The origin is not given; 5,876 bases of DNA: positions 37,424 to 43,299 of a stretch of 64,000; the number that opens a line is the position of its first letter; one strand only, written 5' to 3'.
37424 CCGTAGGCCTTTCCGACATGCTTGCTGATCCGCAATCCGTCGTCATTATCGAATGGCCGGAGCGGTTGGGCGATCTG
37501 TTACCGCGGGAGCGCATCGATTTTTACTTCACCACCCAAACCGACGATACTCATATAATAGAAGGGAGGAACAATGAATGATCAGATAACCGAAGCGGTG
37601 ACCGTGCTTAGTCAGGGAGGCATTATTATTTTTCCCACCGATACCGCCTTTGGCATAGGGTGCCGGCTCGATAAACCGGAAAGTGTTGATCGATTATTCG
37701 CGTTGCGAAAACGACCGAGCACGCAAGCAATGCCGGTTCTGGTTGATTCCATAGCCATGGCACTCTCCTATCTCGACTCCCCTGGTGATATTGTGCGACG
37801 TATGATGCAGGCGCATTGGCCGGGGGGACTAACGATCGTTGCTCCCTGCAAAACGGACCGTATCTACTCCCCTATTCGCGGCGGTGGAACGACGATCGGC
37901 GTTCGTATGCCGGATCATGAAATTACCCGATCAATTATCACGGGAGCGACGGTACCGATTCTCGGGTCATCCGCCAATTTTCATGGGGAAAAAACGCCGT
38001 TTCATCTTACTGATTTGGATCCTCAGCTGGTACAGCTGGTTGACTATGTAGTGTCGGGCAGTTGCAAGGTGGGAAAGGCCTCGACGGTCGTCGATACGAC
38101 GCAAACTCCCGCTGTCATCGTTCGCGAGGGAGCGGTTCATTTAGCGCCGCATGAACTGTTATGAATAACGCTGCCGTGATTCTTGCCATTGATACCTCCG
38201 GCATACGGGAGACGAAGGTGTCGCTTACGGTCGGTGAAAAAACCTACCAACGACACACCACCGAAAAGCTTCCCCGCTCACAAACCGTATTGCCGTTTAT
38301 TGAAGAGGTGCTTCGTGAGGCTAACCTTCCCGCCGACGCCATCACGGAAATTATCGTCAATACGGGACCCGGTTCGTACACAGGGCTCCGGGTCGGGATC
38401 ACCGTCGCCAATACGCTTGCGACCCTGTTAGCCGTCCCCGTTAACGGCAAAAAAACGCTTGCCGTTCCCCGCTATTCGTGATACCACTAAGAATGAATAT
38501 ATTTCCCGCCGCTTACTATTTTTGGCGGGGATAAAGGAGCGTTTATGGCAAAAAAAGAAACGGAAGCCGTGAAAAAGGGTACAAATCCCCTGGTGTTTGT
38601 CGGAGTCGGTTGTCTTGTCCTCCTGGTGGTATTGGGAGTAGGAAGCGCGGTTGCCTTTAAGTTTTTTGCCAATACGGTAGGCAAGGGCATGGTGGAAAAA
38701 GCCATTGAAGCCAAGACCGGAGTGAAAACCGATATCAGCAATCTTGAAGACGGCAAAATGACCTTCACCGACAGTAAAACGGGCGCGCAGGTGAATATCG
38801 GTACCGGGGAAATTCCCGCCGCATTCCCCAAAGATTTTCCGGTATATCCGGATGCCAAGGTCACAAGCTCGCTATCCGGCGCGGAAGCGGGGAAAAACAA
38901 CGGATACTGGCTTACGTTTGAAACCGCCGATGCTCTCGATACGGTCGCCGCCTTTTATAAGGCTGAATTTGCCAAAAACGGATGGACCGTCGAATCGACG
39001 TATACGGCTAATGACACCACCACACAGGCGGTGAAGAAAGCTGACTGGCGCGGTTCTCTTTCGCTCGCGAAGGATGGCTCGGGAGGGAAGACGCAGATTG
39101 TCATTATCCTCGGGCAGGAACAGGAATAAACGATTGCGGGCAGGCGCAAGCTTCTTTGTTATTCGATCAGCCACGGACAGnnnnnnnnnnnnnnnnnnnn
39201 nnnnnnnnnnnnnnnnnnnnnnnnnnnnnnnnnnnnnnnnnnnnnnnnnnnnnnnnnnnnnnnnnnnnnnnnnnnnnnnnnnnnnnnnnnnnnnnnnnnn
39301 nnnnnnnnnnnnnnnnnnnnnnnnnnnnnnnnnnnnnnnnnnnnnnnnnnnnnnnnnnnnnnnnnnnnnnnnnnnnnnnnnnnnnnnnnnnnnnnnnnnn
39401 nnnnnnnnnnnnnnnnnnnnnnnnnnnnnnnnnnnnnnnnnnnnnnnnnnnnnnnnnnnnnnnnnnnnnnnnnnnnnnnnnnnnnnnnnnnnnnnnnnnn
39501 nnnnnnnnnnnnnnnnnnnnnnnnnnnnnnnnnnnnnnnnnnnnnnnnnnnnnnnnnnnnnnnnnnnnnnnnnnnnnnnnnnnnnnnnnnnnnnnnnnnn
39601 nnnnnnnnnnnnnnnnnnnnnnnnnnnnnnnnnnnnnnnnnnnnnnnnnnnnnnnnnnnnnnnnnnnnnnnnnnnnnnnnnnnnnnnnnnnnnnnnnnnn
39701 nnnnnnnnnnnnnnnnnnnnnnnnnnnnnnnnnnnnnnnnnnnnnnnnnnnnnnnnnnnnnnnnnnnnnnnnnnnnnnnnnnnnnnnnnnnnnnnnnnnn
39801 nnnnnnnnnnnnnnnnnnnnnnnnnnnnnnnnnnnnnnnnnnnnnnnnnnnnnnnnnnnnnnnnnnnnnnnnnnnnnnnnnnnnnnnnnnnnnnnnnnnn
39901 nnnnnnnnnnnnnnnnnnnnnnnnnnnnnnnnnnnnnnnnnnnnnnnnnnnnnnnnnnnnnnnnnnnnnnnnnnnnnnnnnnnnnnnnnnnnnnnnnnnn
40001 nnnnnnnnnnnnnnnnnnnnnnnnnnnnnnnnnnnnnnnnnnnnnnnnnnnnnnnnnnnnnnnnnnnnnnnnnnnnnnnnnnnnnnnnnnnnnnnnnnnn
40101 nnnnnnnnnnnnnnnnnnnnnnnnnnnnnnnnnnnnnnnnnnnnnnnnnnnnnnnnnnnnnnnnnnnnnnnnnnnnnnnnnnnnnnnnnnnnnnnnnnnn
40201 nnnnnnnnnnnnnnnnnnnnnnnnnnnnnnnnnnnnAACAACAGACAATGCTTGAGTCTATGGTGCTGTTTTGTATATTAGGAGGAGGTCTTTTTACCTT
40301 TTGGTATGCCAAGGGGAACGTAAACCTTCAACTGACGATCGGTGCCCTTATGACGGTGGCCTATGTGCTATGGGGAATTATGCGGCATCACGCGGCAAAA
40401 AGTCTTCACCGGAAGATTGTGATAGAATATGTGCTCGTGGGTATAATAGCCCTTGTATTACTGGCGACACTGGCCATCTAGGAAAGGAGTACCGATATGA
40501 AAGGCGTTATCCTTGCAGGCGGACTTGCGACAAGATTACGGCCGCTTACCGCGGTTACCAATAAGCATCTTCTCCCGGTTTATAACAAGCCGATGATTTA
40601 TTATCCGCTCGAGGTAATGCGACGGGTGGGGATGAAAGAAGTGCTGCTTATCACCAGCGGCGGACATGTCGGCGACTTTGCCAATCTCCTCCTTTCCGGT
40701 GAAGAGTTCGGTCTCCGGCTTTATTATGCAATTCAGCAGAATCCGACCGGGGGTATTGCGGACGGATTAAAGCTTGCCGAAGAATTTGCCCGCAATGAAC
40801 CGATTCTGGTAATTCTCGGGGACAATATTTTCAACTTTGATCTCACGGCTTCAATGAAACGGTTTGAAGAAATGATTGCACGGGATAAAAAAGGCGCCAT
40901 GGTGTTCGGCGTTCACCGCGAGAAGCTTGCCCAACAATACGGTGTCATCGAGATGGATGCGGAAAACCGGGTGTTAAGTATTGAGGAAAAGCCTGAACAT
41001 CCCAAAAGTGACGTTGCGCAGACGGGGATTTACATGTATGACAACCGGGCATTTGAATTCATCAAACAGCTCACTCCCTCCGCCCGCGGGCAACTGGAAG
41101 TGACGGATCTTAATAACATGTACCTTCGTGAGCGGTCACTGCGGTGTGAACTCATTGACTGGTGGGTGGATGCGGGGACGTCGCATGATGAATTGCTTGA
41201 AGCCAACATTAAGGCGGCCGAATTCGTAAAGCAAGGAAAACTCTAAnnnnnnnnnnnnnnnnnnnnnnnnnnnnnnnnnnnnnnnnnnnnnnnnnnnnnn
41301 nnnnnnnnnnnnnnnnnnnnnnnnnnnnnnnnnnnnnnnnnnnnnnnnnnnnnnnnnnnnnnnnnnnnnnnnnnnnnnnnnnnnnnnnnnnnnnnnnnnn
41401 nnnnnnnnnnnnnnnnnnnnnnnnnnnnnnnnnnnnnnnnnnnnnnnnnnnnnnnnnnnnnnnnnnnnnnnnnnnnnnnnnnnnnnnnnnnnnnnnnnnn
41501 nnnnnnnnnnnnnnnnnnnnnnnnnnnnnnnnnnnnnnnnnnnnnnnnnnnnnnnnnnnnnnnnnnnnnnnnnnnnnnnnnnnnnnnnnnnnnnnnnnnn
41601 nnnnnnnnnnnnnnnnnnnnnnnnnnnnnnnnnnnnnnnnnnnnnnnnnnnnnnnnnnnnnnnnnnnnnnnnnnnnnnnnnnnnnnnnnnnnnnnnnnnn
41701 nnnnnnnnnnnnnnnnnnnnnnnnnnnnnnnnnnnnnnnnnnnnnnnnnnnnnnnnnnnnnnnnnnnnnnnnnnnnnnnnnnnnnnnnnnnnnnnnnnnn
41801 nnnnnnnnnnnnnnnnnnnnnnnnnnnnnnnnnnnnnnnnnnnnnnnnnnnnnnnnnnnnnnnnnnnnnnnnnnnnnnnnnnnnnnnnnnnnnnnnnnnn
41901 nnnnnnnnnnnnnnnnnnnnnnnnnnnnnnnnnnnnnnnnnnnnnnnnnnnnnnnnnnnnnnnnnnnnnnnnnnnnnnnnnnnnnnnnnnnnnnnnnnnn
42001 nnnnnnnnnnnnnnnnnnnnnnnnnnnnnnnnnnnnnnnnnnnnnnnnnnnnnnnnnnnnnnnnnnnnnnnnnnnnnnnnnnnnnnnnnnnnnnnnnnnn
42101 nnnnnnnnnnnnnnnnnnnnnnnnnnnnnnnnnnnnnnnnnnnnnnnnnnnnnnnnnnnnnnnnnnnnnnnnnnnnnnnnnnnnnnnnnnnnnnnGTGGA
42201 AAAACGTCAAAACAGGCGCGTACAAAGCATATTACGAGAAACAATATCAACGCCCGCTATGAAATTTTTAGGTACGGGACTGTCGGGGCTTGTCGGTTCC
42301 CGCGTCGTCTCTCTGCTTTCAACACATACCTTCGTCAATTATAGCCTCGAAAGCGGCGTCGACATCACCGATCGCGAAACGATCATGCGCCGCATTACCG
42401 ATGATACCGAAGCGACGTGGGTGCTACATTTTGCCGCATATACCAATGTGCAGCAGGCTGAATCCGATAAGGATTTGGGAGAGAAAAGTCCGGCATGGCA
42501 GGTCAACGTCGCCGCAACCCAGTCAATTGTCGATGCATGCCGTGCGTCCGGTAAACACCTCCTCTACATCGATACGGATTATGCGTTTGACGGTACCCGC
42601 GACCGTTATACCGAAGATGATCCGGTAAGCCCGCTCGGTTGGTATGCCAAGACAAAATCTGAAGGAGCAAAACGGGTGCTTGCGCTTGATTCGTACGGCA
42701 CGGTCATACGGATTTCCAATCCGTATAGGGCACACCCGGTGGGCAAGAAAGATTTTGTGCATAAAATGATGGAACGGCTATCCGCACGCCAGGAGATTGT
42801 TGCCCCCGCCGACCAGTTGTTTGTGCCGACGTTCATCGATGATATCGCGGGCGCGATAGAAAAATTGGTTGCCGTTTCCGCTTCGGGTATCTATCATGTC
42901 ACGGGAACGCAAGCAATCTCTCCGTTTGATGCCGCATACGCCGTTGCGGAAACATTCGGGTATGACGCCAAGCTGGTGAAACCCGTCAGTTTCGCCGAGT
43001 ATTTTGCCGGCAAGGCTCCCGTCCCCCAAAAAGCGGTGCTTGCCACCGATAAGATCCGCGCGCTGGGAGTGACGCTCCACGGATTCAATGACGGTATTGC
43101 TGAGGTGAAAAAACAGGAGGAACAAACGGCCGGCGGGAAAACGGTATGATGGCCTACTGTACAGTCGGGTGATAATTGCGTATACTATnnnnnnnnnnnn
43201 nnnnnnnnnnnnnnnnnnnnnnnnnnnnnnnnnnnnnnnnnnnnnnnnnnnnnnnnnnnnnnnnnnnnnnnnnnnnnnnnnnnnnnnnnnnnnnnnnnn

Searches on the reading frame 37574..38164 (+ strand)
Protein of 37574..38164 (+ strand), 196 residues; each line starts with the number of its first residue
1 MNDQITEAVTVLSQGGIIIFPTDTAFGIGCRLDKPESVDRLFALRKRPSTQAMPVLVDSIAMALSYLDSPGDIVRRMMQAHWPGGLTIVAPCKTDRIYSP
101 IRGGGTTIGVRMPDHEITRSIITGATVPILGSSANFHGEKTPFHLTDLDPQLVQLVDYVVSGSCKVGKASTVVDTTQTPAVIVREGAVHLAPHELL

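Call 34: search_protein_families(library=pfam, proteins=[window:37574-38164:+], max_evalue=0.001)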
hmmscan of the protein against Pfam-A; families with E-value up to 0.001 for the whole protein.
window:37574-38164:+ (196 aa): 1 family
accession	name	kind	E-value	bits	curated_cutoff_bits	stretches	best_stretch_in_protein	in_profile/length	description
PF01300.24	Sua5_yciO_yrdC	-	2.2e-45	154.8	25.1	1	11-186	2-178/178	Telomere recombination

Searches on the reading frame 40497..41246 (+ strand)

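Call 30: search_protein_families(library=pfam, proteins=[window:40497-41246:+], max_evalue=0.001)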
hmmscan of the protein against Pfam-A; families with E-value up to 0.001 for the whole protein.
window:40497-41246:+ (249 aa): 2 families
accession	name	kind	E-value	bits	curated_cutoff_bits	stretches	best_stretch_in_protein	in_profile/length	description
PF00483.29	NTP_transferase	-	6.5e-54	183.5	21.2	1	2-239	1-241/245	Nucleotidyl transferase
PF12804.13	NTP_transf_3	-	6.4e-11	43.1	27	1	3-116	1-103/160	MobA-like NTP transferase domain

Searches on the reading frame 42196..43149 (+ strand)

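Call 30: search_protein_families(library=pfam, proteins=[window:42196-43149:+], max_evalue=0.001)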
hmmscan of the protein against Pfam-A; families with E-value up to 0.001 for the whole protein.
window:42196-43149:+ (317 aa): 3 families
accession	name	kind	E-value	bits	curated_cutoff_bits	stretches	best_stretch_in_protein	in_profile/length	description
PF04321.23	RmlD_sub_bind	-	5.2e-56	190.3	27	1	22-306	1-283/287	RmlD substrate binding domain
PF01370.27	Epimerase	-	2.2e-13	50.6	20.9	1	27-200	4-198/240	NAD dependent epimerase/dehydratase family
PF16363.11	GDP_Man_Dehyd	-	7.4e-05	22.8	27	1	55-190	59-195/332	GDP-mannose 4,6 dehydratase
